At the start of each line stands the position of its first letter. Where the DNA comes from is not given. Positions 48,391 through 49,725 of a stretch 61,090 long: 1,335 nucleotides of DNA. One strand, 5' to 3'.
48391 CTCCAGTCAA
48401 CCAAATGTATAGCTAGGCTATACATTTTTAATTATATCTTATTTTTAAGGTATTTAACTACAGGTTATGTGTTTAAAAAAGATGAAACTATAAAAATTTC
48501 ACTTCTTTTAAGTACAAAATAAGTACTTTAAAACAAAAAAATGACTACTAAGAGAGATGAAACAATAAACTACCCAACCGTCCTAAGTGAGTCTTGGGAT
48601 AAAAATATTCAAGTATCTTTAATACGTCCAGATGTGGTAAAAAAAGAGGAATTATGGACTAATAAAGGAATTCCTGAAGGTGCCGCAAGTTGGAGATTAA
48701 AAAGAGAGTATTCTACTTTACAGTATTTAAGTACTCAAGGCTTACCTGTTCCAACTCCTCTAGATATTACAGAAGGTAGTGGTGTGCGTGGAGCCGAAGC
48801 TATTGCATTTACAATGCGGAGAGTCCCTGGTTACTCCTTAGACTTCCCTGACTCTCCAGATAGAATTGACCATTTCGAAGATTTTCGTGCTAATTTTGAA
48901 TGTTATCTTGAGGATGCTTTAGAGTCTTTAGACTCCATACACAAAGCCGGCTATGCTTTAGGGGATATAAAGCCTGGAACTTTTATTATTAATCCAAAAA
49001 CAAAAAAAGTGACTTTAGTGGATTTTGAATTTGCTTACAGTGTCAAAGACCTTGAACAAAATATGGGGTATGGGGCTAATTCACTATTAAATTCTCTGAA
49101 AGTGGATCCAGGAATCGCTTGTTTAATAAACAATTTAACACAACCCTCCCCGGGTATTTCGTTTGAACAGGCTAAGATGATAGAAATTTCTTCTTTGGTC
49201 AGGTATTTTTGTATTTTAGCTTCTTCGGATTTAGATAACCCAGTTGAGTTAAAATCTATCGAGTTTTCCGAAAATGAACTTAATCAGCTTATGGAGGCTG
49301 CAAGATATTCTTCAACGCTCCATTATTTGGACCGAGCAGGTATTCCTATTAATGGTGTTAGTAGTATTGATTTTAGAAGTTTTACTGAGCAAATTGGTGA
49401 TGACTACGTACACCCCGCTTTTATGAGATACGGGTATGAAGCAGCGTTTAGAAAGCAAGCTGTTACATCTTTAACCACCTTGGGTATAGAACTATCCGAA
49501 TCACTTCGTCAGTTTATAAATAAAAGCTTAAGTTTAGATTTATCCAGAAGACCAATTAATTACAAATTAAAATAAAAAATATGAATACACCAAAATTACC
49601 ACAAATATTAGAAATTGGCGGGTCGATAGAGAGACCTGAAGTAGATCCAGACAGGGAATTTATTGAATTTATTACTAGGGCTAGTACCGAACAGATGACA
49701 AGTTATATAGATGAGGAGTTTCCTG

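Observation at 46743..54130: Candidate undescribed tailoring module inside the glycan locus: atypical kinase-like protein, two NLGSG Rossmann proteins, a HAD phosphatase and four proteins of unknown fold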

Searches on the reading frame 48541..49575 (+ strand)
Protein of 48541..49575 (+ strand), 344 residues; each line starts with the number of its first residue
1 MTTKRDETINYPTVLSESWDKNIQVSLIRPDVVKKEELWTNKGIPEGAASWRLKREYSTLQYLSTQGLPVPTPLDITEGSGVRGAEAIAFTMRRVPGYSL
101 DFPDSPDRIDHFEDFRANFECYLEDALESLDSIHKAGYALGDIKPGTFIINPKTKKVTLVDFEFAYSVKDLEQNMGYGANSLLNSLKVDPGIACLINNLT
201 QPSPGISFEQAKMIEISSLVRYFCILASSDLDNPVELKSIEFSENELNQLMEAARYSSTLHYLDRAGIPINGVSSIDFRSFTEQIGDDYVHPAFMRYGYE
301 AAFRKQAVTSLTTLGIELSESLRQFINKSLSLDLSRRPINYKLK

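Call 3: search_protein_families(library=pfam, proteins=[window:48541-49575:+], max_evalue=0.1)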
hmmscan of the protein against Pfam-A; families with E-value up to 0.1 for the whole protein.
window:48541-49575:+ (344 aa): 2 families
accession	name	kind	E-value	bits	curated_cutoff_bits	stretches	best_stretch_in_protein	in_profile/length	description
PF01636.29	APH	-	0.00074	19.8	23.2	1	51-101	35-84/239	Phosphotransferase enzyme family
PF00069.31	Pkinase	-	0.00085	19.2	31.7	1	121-172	102-152/263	Protein kinase domain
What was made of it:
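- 48541..49575 (+): g344: atypical protein-kinase-fold protein. Lys35, Glu56, Asp142/Lys144 (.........) and Asp161 (DFE) are conserved in its only homologue. It has no Gly-rich loop, no HRD His/Arg, and Thr in place of the catalytic-loop Asn. Its codon usage is native. It is the first gene of the probable operon g344-g214-g312-HAD. Call 3 (Pfam APH and Pkinase, below threshold).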

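Call 4: search_protein_families(library=ncbifam, proteins=[window:48541-49575:+], max_evalue=0.1)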
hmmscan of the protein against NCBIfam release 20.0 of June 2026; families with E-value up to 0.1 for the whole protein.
window:48541-49575:+ (344 aa): 5 families
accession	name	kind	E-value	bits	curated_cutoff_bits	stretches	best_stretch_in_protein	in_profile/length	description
NF038151.1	lanthi_synth_III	equivalog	1.6e-07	30.1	575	1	109-174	328-392/833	class III lanthionine synthetase LanKC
NF038150.1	lanthi_synth_IV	equivalog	0.00065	18.1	650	1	52-170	238-350/851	class IV lanthionine synthetase LanL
NF058632.1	SerThrKinPrkT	equivalog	0.0017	17.5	280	1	126-161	126-161/322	serine/threonine protein kinase PrkT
TIGR03724.2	arch_bud32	equivalog_domain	0.0023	17.4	125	1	51-173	38-139/193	KEOPS complex kinase/ATPase Bud32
NF011462.0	PRK14879.1-3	equivalog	0.074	12.8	174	0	132-174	97-137/192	Kae1-associated kinase Bud32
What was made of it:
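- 48541..49575 (+): Call 4 (LanKC kinase region, 1.6e-7).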

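Call 11: find_homologous_proteins(query=window:48541-49575:+, max_evalue=0.001)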
Query window:48541-49575:+ (344 aa): 1 proteins with E <= 0.001 among 3173 candidates.
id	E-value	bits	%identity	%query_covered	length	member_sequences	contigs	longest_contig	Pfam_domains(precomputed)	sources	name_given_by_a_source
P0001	4.5e-60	221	38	99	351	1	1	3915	-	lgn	-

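Call 12: search_solved_structures(query=window:48541-49575:+, max_evalue=1, show_alignments=2)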
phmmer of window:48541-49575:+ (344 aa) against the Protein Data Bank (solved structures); distinct sequences matched with E-value up to 1: 148 (the best 60 are shown).
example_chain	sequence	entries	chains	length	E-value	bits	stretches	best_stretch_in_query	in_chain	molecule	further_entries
4f99_A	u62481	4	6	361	0.0046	19.2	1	122-171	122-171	Cell division cycle 7-related protein kinase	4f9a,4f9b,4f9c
6ya7_A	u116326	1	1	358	0.0047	19.1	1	122-171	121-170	Cell division cycle 7-related protein kinase,Cell division cycle 7-related protein kinase,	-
6ya6_A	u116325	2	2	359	0.0047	19.1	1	122-171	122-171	Cell division cycle 7-related protein kinase,Cell division cycle 7-related protein kinase,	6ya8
4fi1_A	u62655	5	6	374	0.013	17.7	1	96-166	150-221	Casein kinase II subunit alpha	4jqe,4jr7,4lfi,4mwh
9av6_A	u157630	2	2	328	0.016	17.4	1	119-171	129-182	non-specific serine/threonine protein kinase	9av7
8sao_B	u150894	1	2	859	0.023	16.9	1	110-169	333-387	Class III lanthionine synthetase LanKC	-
8sap_A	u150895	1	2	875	0.024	16.8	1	110-169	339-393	Class III lanthionine synthetase LanKC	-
8sam_A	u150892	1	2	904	0.025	16.7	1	110-169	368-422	Class III lanthipeptide, Class III lanthionine synthetase LanKC fusion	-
12sa_A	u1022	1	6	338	0.078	15.1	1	110-165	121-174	Casein kinase II subunit alpha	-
6qy8_A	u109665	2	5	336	0.083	15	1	113-165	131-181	Casein kinase II subunit alpha'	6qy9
6l20_A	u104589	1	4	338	0.084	15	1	113-165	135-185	Casein kinase II subunit alpha'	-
3e3b_X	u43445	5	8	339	0.084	15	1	113-165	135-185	Casein kinase II subunit alpha'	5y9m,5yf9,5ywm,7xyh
3ofm_A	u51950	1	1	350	0.089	15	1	113-165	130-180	Casein kinase II subunit alpha'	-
5ooi_A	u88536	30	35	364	0.094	14.9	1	113-165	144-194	Casein kinase II subunit alpha'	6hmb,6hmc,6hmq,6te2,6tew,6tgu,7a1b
5m4u_A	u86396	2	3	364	0.095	14.9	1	113-165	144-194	Casein kinase II subunit alpha'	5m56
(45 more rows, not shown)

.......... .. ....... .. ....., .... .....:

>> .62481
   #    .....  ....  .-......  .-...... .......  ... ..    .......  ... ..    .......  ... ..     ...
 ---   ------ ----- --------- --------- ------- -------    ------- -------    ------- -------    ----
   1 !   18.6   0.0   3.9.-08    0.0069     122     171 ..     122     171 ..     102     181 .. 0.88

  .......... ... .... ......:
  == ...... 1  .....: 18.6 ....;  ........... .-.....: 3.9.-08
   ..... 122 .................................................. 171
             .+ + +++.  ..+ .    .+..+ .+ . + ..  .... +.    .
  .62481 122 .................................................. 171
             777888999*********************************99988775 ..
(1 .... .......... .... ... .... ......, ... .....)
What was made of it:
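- On Eukaryotic-like protein kinase superfamily (g344): The local matches are nevertheless consistent: 148 PDB sequences at E <= 1 (call 12), and the 60 best listed are protein kinases or LanKC apart from one chimera.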

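Call 13: find_encoding_contigs(protein=P0001, flank=10000)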
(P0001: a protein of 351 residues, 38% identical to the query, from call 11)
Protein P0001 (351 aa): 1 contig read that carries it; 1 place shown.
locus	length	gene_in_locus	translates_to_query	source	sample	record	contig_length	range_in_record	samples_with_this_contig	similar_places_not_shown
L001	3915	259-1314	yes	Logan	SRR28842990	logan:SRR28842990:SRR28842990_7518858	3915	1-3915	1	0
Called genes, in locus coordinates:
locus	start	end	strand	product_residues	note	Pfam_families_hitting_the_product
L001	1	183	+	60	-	?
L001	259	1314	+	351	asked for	-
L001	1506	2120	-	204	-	-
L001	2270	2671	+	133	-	PF09945:DUF2177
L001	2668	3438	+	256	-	PF06966:DUF1295, PF02544:Steroid_dh, PF04191:PEMT (weak)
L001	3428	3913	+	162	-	?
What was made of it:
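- Closest known: WaaP and KdkA. Different: Its only homologue is not in a glycan locus (call 13).
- g344 has one homologue, in a non-syntenic context (calls 11, 13).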

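Call 14: find_encoding_contigs(protein=window:48541-49575:+, flank=10000)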
Protein window:48541-49575:+ (344 aa): 24 contigs read that carry it; 5 places shown.
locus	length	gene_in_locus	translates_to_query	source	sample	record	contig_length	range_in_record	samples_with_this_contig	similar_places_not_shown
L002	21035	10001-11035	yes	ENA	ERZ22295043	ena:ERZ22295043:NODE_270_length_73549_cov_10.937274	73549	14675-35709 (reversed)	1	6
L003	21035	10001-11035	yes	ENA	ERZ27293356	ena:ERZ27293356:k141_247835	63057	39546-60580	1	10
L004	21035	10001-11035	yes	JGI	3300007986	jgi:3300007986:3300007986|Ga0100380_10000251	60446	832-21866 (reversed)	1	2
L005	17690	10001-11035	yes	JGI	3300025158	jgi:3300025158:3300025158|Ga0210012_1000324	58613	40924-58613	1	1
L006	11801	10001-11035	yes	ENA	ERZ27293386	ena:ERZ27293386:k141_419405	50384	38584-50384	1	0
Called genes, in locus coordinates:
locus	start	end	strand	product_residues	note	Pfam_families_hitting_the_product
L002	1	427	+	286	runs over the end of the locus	PF00188:CAP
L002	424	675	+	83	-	-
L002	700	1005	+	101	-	-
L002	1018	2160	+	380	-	PF00535:Glycos_transf_2, PF04138:GtrA_DPMS_TM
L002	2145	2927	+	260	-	PF00535:Glycos_transf_2, PF10111:Glyco_tranf_2_2, PF13641:Glyco_tranf_2_3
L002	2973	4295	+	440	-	PF02737:3HCDH_N (weak), PF02826:2-Hacid_dh_C (faint), PF03721:UDPG_MGDP_dh_N, PF03807:F420_oxidored (faint), PF00984:UDPG_MGDP_dh, PF03720:UDPG_MGDP_dh_C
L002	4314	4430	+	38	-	-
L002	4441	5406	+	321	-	-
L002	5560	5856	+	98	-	-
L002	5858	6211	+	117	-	-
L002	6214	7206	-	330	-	PF01073:3Beta_HSD (weak), PF01370:Epimerase, PF16363:GDP_Man_Dehyd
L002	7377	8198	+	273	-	PF01370:Epimerase, PF16363:GDP_Man_Dehyd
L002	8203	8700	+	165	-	-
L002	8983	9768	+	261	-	-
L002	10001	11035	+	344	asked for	-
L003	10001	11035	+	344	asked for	-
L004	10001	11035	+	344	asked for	-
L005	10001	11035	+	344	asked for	-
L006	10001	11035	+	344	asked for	-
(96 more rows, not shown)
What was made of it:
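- Checked: At least 24 contigs from ENA, JGI and Logan assemblies carry the identical kinase protein (call 14).
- All ORFs are long and intact in the window, and the 24 contigs read all encode an identical g344 (call 14).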

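Call 17: find_related_loci(query=A1, collection=genome_contigs, flank=10000)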
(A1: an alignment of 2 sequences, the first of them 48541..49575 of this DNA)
Query A1 (344 aa) in genome_contigs; peptide patterns used: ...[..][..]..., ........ (x = any residue, [..] = any of these).
176 stretches matched a pattern, but none encodes a relative of the query by tblastn (E <= 1e-3).
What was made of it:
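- Tried and rejected: A scan of GTDB species genomes with the kinase alignment found no relative (call 17).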

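Call 29: search_protein_families(library=phrogs, proteins=[window:48541-49575:+], max_evalue=0.1)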
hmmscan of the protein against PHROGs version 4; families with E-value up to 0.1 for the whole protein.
window:48541-49575:+ (344 aa): 1 family
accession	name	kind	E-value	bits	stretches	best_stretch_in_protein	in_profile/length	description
phrog_3297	-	other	0.047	14.5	1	122-180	70-127/160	kinase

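Call 30: search_protein_families(library=padloc, proteins=[window:48541-49575:+], max_evalue=0.1)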
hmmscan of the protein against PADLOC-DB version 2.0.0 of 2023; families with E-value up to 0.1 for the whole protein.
window:48541-49575:+ (344 aa): 18 families
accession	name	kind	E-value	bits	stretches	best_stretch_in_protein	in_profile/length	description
PDLC03920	MkoA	-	3.2e-06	23.7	1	43-177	45-184/1112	-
PDLC04044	PD-T4-6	-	3.9e-05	20.9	1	120-167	141-188/372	-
PDLC04056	PD-T4-6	-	0.00016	18.9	1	124-177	114-165/415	-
PDLC04042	PD-T4-6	-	0.00028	18.7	1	122-172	114-163/292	-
PDLC04054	PD-T4-6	-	0.00035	18.1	1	122-176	116-169/347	-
PDLC04059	PD-T4-6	-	0.00049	17.3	1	126-173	119-166/433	-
PDLC04051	PD-T4-6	-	0.00098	16.2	1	117-169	138-188/476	-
PDLC04053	PD-T4-6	-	0.001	16.6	1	126-169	119-162/311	-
PDLC04058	PD-T4-6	-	0.0011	16.1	1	127-173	124-171/460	-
PDLC04138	mad6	-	0.007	13.3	1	120-181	454-514/659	mads_6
PDLC03921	MkoA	-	0.01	11.4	1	125-167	595-638/1607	-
PDLC04063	PD-T4-6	-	0.017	11.9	1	127-169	129-172/564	-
PDLC04061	PD-T4-6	-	0.02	12.4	1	125-175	128-177/510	-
PDLC04052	PD-T4-6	-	0.02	12.1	1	125-175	121-170/496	-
PDLC04039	PD-T4-6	-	0.035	11.1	1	127-170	124-166/458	-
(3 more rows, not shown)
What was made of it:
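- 48541..49575 (+): Call 30 (generic STK models).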

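Call 74: search_solved_structures(query=A1, max_evalue=0.1, show_alignments=4)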
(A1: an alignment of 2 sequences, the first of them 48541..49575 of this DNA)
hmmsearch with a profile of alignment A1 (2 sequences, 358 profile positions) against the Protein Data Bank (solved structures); distinct sequences matched with E-value up to 0.1: 87 (the best 60 are shown).
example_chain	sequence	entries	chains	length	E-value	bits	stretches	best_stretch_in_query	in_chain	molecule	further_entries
9av6_A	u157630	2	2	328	5.3e-05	25.4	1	128-174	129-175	non-specific serine/threonine protein kinase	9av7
6ya7_A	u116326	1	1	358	0.0013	20.8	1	130-178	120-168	Cell division cycle 7-related protein kinase,Cell division cycle 7-related protein kinase,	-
6ya6_A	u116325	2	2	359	0.0013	20.8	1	130-178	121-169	Cell division cycle 7-related protein kinase,Cell division cycle 7-related protein kinase,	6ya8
4f99_A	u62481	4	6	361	0.0013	20.8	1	130-178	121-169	Cell division cycle 7-related protein kinase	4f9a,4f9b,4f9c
4fi1_A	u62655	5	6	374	0.0014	20.7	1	129-188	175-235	Casein kinase II subunit alpha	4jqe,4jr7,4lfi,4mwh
8sao_B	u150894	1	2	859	0.0031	19.6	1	125-177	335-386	Class III lanthionine synthetase LanKC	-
8sap_A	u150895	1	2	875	0.0032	19.5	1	125-177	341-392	Class III lanthionine synthetase LanKC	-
8sam_A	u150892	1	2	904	0.0034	19.4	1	125-177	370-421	Class III lanthipeptide, Class III lanthionine synthetase LanKC fusion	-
6qy8_A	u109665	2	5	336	0.0043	19.1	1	123-187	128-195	Casein kinase II subunit alpha'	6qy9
6l20_A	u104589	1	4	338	0.0043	19.1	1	123-187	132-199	Casein kinase II subunit alpha'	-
3e3b_X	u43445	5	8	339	0.0043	19.1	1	123-187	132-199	Casein kinase II subunit alpha'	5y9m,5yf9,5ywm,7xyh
3ofm_A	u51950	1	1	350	0.0046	19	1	123-187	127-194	Casein kinase II subunit alpha'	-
5ooi_A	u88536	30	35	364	0.0049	18.9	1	123-187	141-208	Casein kinase II subunit alpha'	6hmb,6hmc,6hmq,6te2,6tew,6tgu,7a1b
6hmd_A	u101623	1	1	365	0.0049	18.9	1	123-187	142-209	Casein kinase II subunit alpha'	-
5m4u_A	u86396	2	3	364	0.005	18.9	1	123-187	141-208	Casein kinase II subunit alpha'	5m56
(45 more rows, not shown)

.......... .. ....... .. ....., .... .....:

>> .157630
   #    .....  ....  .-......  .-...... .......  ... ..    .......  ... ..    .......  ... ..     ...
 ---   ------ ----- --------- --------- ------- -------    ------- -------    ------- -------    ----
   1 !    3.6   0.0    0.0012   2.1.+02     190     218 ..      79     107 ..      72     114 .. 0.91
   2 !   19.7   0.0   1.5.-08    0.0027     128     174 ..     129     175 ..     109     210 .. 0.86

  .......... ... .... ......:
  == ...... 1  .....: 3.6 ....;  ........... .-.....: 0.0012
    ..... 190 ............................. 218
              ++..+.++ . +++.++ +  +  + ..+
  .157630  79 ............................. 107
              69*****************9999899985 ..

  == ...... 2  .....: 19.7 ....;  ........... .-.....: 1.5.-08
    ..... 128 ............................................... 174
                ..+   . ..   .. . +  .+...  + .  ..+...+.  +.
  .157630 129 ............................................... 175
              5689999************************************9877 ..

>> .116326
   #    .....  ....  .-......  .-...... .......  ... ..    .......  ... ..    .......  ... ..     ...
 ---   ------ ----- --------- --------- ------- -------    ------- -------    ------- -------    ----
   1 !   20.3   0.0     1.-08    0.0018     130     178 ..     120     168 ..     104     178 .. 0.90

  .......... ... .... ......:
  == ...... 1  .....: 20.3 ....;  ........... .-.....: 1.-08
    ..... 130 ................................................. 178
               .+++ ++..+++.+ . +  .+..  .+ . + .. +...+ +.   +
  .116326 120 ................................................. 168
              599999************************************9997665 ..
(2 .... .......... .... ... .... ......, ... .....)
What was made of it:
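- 48541..49575 (+): Calls 12, 74 (PDB hits to Cdc7, CK2, VRK1 and LanKC over the catalytic loop).
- On Eukaryotic-like protein kinase superfamily (g344): Assigning these residues to those roles is by alignment to Cdc7 and CK2 (calls 12, 74) and by inference.
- Kinase fold: calls 3, 4, 12, 74. The g344 catalytic loop (D-x-K-P) is of the Ser/Thr protein-kinase type (calls 12, 74). They are centred on helix E, the catalytic loop and the DFG region, with a D-x-K-P loop (calls 4, 12, 30, 74).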

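Call 89: find_related_loci(query=A1, collection=viral_contigs, flank=8000)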
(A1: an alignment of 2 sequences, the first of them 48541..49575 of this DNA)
Query A1 (344 aa) in viral_contigs; peptide patterns used: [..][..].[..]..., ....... (x = any residue, [..] = any of these).
414 stretches matched a pattern, but none encodes a relative of the query by tblastn (E <= 1e-3).
